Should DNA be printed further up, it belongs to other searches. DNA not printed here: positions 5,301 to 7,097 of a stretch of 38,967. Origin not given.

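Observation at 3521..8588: Low-GC, translationally coupled VWA / MoxR-AAA / cytoplasmic-LRR three-gene cassette: candidate undescribed NTPase-driven sensor system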

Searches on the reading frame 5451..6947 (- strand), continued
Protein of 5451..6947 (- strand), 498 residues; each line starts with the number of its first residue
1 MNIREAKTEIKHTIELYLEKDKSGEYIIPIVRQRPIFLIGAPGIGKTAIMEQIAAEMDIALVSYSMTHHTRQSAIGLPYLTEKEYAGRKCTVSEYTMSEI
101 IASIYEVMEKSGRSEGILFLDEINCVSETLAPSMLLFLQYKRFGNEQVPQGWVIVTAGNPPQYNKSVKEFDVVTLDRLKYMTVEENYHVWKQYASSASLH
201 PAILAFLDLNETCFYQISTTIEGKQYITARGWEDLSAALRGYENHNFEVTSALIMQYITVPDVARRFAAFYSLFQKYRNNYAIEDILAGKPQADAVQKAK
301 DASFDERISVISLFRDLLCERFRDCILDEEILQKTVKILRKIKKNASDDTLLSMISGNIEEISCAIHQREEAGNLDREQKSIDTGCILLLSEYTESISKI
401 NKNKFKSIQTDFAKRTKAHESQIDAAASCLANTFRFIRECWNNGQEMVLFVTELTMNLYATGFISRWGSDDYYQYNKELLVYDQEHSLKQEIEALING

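Call 39: search_solved_structures(query=A1, max_evalue=0.01)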
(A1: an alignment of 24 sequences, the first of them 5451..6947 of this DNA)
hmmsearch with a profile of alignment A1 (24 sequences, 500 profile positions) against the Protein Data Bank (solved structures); distinct sequences matched with E-value up to 0.01: 2.
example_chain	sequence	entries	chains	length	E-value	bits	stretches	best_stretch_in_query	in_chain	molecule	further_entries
6or5_A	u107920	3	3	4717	0.00028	23.1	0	30-63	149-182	Midasin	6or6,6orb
7w42_A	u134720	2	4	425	0.0005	22.3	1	7-118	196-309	Uncharacterized ATPase YjoB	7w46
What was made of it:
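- On MoxR AAA+ family: The PDB sequence search gives only Midasin and YjoB, weakly (call 39).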

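Call 59: search_dna_similar(query=window:5451-6947:-, collection=plasmids, mode=protein, max_evalue=1e-20, max_rows=15)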
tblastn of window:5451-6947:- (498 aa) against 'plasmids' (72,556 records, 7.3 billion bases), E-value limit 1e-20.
No match.
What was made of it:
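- Tried and rejected: The plasmid search was negative (call 59).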

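Call 60: search_dna_similar(query=window:5451-6947:-, collection=phages, mode=protein, max_evalue=1e-10, max_rows=12)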
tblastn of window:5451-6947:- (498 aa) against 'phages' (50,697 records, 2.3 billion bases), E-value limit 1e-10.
Records with a match: 93; places in all: 93; records where one place covers at least 80% of the query: 6.
Best place of each record, by identity: <60% 93.
By first word of the organism name: Pseudomonas 76; Bacteriophage 8; Cyanophage 5; Photobacterium 2; Sinorhizobium 1; uncultured 1.
By host as written in the record: Pseudomonas aeruginosa 32; - 16; Pseudomonas aeruginosa PAO1 11; Pseudomonas aeruginosa ATCC 27853 9; Pseudomonas sp. 4; Parasynechococcus marenigrum WH 8102 3; Pseudomonas aeruginosa ATCC27853 3; Photobacterium damselae 2; and 10 more.
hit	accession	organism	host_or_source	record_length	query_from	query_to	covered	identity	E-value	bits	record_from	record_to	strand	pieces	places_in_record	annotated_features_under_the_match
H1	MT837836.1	Bacteriophage sp.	human fecal samples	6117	1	495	99%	46.8%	3e-146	466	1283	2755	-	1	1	record has no annotation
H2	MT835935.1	Bacteriophage sp.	human fecal samples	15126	1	497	100%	44.7%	3e-133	431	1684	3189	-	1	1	record has no annotation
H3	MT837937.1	Bacteriophage sp.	human fecal samples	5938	1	494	99%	44.0%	6e-136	437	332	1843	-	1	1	record has no annotation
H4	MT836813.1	Bacteriophage sp.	human fecal samples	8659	1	498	100%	42.3%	1e-122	400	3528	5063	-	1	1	record has no annotation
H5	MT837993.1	Bacteriophage sp.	human fecal samples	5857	1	493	99%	42.0%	4e-127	412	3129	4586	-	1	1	record has no annotation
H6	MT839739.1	Bacteriophage sp.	human fecal samples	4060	1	354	71%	53.4%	7e-127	405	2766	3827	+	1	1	record has no annotation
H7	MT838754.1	Bacteriophage sp.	human fecal samples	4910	1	464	93%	40.5%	9e-105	348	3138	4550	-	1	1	record has no annotation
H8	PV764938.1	Sinorhizobium phage Phosso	Sinohrizobium meliloti NRRL L-50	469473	5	324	64%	24.6%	2e-13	79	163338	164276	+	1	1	AAA-ATPase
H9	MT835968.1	Bacteriophage sp.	human fecal samples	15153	4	329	65%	23.3%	1e-20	102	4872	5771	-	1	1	record has no annotation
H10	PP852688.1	Photobacterium phage TEMp-D2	Photobacterium damselae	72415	40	287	50%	23.5%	5e-11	72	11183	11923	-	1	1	record has no annotation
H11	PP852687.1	Photobacterium phage TEMp-D1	Photobacterium damselae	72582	40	287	50%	23.5%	5e-11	72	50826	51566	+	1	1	record has no annotation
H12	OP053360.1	Cyanophage S-TIM66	Synechococcus sp. CC9605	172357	36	233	40%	27.8%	3e-17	92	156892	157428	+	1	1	MoxR-like ATPase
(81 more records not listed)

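Call 61: search_protein_families(library=phrogs, proteins=[window:5451-6947:-], max_evalue=0.001)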
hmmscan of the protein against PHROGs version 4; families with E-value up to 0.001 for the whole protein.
window:5451-6947:- (498 aa): 4 families
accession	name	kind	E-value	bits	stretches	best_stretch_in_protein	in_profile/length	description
phrog_1297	-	other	2.2e-38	133.2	1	33-293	25-278/356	ATPase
phrog_249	-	moron, auxiliary metabolic gene and host takeover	2.6e-06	28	1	30-73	124-167/380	porphyrin biosynthesis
phrog_16335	-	other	4.3e-06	27.1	1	25-190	17-174/267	ATPase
phrog_2107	-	other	0.00034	21.3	1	36-71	6-42/201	thymidylate kinase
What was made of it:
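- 5454..6389 (-): Helix-rich C-terminal extension of the AAA protein (aa 187-498; all-helical from about aa 229). It is absent from the shorter phage ATPases of the same family and matches no Pfam family. PHROG 1297 matches only aa 33-293 (call 61).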

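Call 64: search_protein_families(library=pfam, proteins=[L095:53-769:-, L095:624-1253:-, L095:3030-3611:+, L095:4422-5612:+, L095:5671-6471:+, L095:10331-10996:+, L095:12931-13545:-, L095:13998-14846:-, L095:15392-17122:-], max_evalue=0.001)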
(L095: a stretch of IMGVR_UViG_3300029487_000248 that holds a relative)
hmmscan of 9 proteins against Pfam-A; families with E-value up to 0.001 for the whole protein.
L095:53-769:- (238 aa): 1 family
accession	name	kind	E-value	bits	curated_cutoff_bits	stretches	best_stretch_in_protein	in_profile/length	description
PF08747.16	BrxB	-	1.3e-36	125.8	26.8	1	117-237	2-124/124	BREX protein BrxB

L095:624-1253:- (209 aa): 1 family
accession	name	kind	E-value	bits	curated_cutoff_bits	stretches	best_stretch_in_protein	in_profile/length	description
PF08849.17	BrxA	-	5.1e-62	209.3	23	1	14-197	2-184/184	BrxA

L095:3030-3611:+ (193 aa): 2 families
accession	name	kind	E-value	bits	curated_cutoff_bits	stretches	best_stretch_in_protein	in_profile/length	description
PF12833.13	HTH_18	-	3.4e-19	69.4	33.6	1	117-184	12-79/80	Helix-turn-helix domain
PF00165.29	HTH_AraC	-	9.9e-19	67.5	26.6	1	146-184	2-42/42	Bacterial regulatory helix-turn-helix proteins, AraC family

L095:4422-5612:+ (396 aa): 3 families
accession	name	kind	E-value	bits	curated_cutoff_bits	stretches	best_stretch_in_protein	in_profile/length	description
PF13306.12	LRR_5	-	3.9e-60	201.8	27.7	2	35-149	14-126/127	BspA type Leucine rich repeat region (6 copies)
PF13855.12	LRR_8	-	1.1e-10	41.6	27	0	92-131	16-56/61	Leucine rich repeat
PF14947.12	HTH_45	-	0.00063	20.1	25.5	0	302-346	23-70/77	Winged helix-turn-helix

L095:5671-6471:+ (266 aa): 4 families
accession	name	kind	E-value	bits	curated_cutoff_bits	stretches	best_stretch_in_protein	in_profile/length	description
PF13306.12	LRR_5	-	3.2e-65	218.2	27.7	3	107-221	11-123/127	BspA type Leucine rich repeat region (6 copies)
PF13855.12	LRR_8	-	2.9e-11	43.4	27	0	164-206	13-56/61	Leucine rich repeat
PF12799.13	LRR_4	-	6.2e-06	26.7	27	0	199-236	1-37/44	Leucine Rich repeats (2 copies)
PF23952.1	LRR_EndoS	-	4.6e-05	24.1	27.9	0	164-232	47-116/116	Endo-beta-N-acetylglucosaminidase EndoS LRR domain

L095:10331-10996:+ (221 aa): 1 family
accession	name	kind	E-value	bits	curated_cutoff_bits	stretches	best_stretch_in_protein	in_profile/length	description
PF04355.18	BamE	-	0.00056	20.1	23.2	1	147-204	12-63/71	Outer membrane protein assembly factor BamE domain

L095:12931-13545:- (204 aa): 1 family
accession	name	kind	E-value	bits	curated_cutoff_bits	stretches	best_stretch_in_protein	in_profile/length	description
PF04892.17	VanZ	-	4.4e-19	69.8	30.1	1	94-194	33-125/126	VanZ like family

L095:13998-14846:- (282 aa): 2 families
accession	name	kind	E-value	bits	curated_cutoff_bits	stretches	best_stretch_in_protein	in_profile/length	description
PF05128.17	DUF697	-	3.1e-07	30.7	27.7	1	124-250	8-137/162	Domain of unknown function (DUF697)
PF00735.24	Septin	-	0.00011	22.1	26.2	1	11-88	107-185/280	Septin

L095:15392-17122:- (576 aa): 1 family
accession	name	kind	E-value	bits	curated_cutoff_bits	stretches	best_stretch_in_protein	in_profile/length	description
PF03235.19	GmrSD_N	-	5.2e-33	115.3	33.2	1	14-263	3-197/199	GmrSD restriction endonuclease, N-terminal domain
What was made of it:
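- One locus lies between BrxA/BrxB and GmrSD (call 64).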

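Call 67: search_protein_families(library=pfam, alignment_id=A4, max_evalue=0.00001)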
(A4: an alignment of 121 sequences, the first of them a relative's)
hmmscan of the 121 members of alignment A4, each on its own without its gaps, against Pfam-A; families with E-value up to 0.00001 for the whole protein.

A. member 1, L014:2673-3272:+ (199 aa): 1 family
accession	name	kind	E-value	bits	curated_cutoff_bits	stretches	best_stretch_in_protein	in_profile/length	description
PF05685.18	Uma2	-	5.8e-33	114.2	27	1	30-180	2-154/172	Putative restriction endonuclease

B. families by the number of members that match (of 121 scanned): 149 families (the first 25 are shown)
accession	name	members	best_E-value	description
PF00773.25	RNB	3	7e-115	RNB domain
PF13306.12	LRR_5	3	4.3e-90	BspA type Leucine rich repeat region (6 copies)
PF17876.7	CSD2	3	7.4e-35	Cold shock domain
PF00753.33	Lactamase_B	3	8.3e-31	Metallo-beta-lactamase superfamily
PF08206.17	OB_RNB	3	1.7e-28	Ribonuclease B OB domain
PF05857.17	TraX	3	4.2e-25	TraX protein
PF00575.29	S1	3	1.1e-11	S1 RNA binding domain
PF12706.13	Lactamase_B_2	3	4.6e-07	Beta-lactamase superfamily domain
PF06415.18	iPGM_N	2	5.4e-92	BPG-independent PGAM N-terminus (iPGM_N)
PF01676.23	Metalloenzyme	2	8.6e-83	Metalloenzyme superfamily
PF13393.11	tRNA-synt_His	2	6.7e-47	Histidyl-tRNA synthetase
PF00465.25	Fe-ADH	2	8.2e-47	Iron-containing alcohol dehydrogenase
PF01704.24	UDPGP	2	7.2e-40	UTP--glucose-1-phosphate uridylyltransferase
PF13685.12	Fe-ADH_2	2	8.8e-37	Iron-containing alcohol dehydrogenase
PF00990.26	GGDEF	2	5.3e-34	Diguanylate cyclase, GGDEF domain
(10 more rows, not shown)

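Call 68: search_protein_families(library=padloc, alignment_id=A4, max_evalue=1e-10)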
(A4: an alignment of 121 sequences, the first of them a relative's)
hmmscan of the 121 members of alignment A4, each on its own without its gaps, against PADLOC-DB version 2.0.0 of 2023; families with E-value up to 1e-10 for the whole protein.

A. member 1, L014:2673-3272:+ (199 aa): 4 families
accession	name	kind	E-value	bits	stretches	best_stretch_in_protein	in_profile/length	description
PDLC04832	PDC-S03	-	6.8e-46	154.4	1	33-195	15-184/188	-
PDLC04834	PDC-S03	-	1e-27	95.1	1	22-194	7-179/184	-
PDLC04833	PDC-S03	-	2.3e-27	93.8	1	31-180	28-184/207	-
PDLC04835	PDC-S03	-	6.5e-15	53.2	1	32-158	15-147/207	-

B. families by the number of members that match (of 121 scanned): 52 families (the first 25 are shown)
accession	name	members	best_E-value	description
PDLC02061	Cas1_II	1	5.3e-114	-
PDLC01333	Cas1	1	3.4e-94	"CAS-I,CAS-II,CAS-III,CAS-IV,CAS-V,CAS-VI; acquisition_1"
PDLC00926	Cas1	1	7.4e-92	"CRISPR-associated endonuclease Cas1, subtype II/NMENI"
PDLC02510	BrxP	1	2.3e-85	BrxP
PDLC01741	Cas1_IIIa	1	8.2e-56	-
PDLC01248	Cas1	1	1.6e-52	"CAS-I,CAS-II,CAS-III,CAS-IV,CAS-V,CAS-VI; acquisition_1"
PDLC01449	Cas1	1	1.2e-48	"CAS-I,CAS-II,CAS-III,CAS-IV,CAS-V,CAS-VI; acquisition_1"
PDLC04832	PDC-S03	1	6.8e-46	-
PDLC00928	Cas1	1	3.5e-42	Cas1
PDLC02196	IetA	1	4.1e-40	-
PDLC02195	IetA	1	2.9e-32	-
PDLC00927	Cas1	1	9e-31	CRISPR-associated endonuclease Cas1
PDLC01608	Cas1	1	1e-29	"CAS-I,CAS-II,CAS-III,CAS-IV,CAS-V,CAS-VI; acquisition_1"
PDLC01249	Cas1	1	1.8e-29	"CAS-I,CAS-II,CAS-III,CAS-IV,CAS-V,CAS-VI; acquisition_1"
PDLC04232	IetA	1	2.5e-29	-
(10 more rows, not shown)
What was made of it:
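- On Known anti-phage defence systems (PADLOC-DB v2): About 5-8 of 121 nearest-neighbour genes hit defence models (call 68), and one locus is flanked by BREX and GmrSD (call 64).
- Sporadic Cas1, BrxP, IetA and Uma2 genes occur among neighbours (call 68).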

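Call 69: predict_structure(alignment_id=A1)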
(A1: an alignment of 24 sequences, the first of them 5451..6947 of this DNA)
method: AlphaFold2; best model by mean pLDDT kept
length: 498 residues; sequences in the alignment: 24
mean_pLDDT: 80.4   pTM: 0.76
mean pLDDT of the five models: 80.4, 78.6, 78.6, 75.9, 74.5
residues with pLDDT >= 90: 206; 70-90: 181; 50-70: 56; < 50: 55
segments of 3 or more residues with pLDDT < 50: 68-80, 92-95, 125-130, 159-183, 478-484
pLDDT, mean of each block of 10 residues (from residue 1): 79 91 80 75 73 91 64 37 58 57 84 88 50 66 76 75 40 36 68 86 93 84 77 90 89 88 94 91 93 92 92 93 94 95 87 94 90 81 94 92 91 96 97 95 89 90 90 71 56 68
secondary structure, 60 per line:
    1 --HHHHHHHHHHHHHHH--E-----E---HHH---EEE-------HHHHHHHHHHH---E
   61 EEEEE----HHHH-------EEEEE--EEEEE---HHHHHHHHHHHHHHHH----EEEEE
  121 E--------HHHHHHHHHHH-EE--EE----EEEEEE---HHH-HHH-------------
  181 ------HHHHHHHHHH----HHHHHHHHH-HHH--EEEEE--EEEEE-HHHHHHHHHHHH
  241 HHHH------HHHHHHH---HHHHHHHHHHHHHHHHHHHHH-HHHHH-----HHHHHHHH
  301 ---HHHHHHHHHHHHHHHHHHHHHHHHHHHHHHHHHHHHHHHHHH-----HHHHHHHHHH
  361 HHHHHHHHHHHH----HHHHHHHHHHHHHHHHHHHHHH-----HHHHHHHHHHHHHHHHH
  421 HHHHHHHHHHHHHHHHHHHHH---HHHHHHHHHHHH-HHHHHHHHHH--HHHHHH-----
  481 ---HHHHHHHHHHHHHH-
elements in order: H3-17 E36-38 H46-56 E60-65 H70-73 E81-85 E88-92 H96-111 E116-121 H130-140 E152-157 H187-196 H201-209 E216-220 E223-227 H229-244 H251-257 H261-281 H283-287 H293-300 H304-345 H351-372 H377-398 H404-441 H445-456 H458-467 H470-475 H484-497
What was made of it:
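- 5454..6389 (-): AF2 secondary structure (call 69).
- On MoxR AAA+ family: The AF2 model shows hairpins at aa 81-92 and about 142-150 in the expected positions, but these segments have low pLDDT (call 69).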

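Call 72: fold_search(model_id=the predicted structure, library=pdb)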
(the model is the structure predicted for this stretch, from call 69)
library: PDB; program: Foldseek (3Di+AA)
matches with E <= 10: 788; with E <= 0.001: 2
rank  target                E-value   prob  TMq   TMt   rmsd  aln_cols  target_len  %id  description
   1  9dh5                  4.0e-04  0.98  0.19  0.04  29.2       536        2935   13  State-1 of the motor domain from full-length human dynein-1 in 5mM AMPPNP with 5mM Mg2+ (released 2025-04-23)
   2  6gco_A                8.8e-04  1.00  0.20  0.24   6.5       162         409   23  Truncated FtsH from A. aeolicus in P312 (released 2018-08-22)
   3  8vw9                  1.0e-03  0.99  0.21  0.25  24.2       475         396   13  CryoEM Structure of a FtsH Helical Assembly in the Presence of ATP (released 2025-01-15)
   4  2qp9                  1.2e-03  1.00  0.21  0.33  21.1       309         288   13  Crystal Structure of S.cerevisiae Vps4 (released 2007-10-09)
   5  6gcn_A                1.3e-03  0.98  0.19  0.23  24.6       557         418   13  Truncated FtsH from A. aeolicus in R32 (released 2018-08-22)
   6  2ce7_B                1.6e-03  0.98  0.20  0.24  22.8       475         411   15  EDTA treated (released 2006-02-09)
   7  4i34_C                1.8e-03  1.00  0.19  0.29   8.0       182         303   16  Crystal Structure of W-W-W ClpX Hexamer (released 2013-05-15)
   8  8vwc                  1.8e-03  0.98  0.21  0.26  24.3       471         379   14  CryoEM Structure of a FtsH Helical Assembly in the Aged State (released 2025-01-15)
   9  2rko                  1.8e-03  1.00  0.21  0.35  20.6       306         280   13  Crystal Structure of the Vps4p-dimer (released 2008-02-26)
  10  8u7t_E                1.8e-03  1.00  0.20  0.20  19.9       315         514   12  Substrate-bound Cdc48, Class 1 (released 2024-11-06)
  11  7zbh_B                1.8e-03  0.99  0.22  0.29  22.1       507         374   12  ATP-dependent zinc metalloprotease FtsH (BB0789) from Borrelia burgdorferi (released 2023-04-05)
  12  2ce7_A                2.1e-03  0.98  0.20  0.24  23.4       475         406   15  EDTA treated (released 2006-02-09)
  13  3hte_A                2.2e-03  1.00  0.19  0.29   6.3       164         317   18  Crystal structure of nucleotide-free hexameric ClpX (released 2009-11-24)
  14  1ksf                  2.2e-03  0.99  0.19  0.14  18.4       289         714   13  Crystal Structure of ClpA, an HSP100 chaperone and regulator of ClpAP protease: Structural basis of differences in Funct (released 2002-09-27)
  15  7r7u_A                2.7e-03  1.00  0.21  0.19   5.9       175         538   20  D1 and D2 domain structure of the p97(R155H)-p47 complex (released 2021-08-04)
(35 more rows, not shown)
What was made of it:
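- On MoxR AAA+ family: Foldseek gives generic AAA+ hits (dynein, FtsH, Vps4, ClpX) with NorQ at ranks 19-21, all at E>=4e-4 (call 72).
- Checked: Foldseek returns generic AAA+ hits (call 72).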

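Call 100: search_protein_families(library=pfam, proteins=[L017:9532-10458:+, L033:9538-10452:+, L042:9509-10459:+, L038:9374-10306:+, L043:5754-6668:+, L075:9499-10965:+], max_evalue=0.1)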
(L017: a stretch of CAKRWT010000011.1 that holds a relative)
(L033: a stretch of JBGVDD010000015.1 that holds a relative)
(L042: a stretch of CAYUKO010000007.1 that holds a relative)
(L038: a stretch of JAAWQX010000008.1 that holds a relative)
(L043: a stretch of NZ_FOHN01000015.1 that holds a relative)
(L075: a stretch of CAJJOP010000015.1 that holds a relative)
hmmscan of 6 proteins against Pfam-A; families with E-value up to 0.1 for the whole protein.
L017:9532-10458:+ (308 aa): 1 family
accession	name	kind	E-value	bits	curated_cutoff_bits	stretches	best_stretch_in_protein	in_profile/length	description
PF13306.12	LRR_5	-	1.5e-10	41.5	27.7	1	51-112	24-84/127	BspA type Leucine rich repeat region (6 copies)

L033:9538-10452:+ (304 aa): 2 families
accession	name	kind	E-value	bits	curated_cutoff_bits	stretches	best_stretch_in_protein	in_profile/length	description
PF13306.12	LRR_5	-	1e-14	54.9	27.7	1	50-123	22-94/127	BspA type Leucine rich repeat region (6 copies)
PF13855.12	LRR_8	-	0.00012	22.2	27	1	63-114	2-55/61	Leucine rich repeat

L042:9509-10459:+ (316 aa): 3 families
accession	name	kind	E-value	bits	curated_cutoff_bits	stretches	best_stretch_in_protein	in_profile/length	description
PF13306.12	LRR_5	-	1.5e-12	47.9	27.7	1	53-122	21-89/127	BspA type Leucine rich repeat region (6 copies)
PF10415.14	FumaraseC_C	-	0.042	14.7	32.5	0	55-86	15-38/54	Fumarase C C-terminus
PF20010.5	Collagen_trimer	-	0.065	13.7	23.8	0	13-33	13-33/49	Collagen trimerization domain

L038:9374-10306:+ (310 aa): 2 families
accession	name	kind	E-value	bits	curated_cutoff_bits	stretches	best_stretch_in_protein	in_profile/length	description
PF13306.12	LRR_5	-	1.9e-24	86.4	27.7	1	61-172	17-126/127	BspA type Leucine rich repeat region (6 copies)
PF13855.12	LRR_8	-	0.098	12.9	27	0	135-176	13-55/61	Leucine rich repeat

L043:5754-6668:+ (304 aa): 2 families
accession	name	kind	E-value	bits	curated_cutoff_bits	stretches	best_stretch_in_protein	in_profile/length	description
PF13306.12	LRR_5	-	1.1e-14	54.9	27.7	1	47-113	21-86/127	BspA type Leucine rich repeat region (6 copies)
PF13855.12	LRR_8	-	0.023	14.9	27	1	73-111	15-54/61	Leucine rich repeat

L075:9499-10965:+ (488 aa): 2 families
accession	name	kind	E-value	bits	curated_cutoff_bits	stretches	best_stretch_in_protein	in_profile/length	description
PF13306.12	LRR_5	-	2.1e-37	128.3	27.7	3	162-247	17-101/127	BspA type Leucine rich repeat region (6 copies)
PF13855.12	LRR_8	-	0.00017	21.7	27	1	190-232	13-56/61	Leucine rich repeat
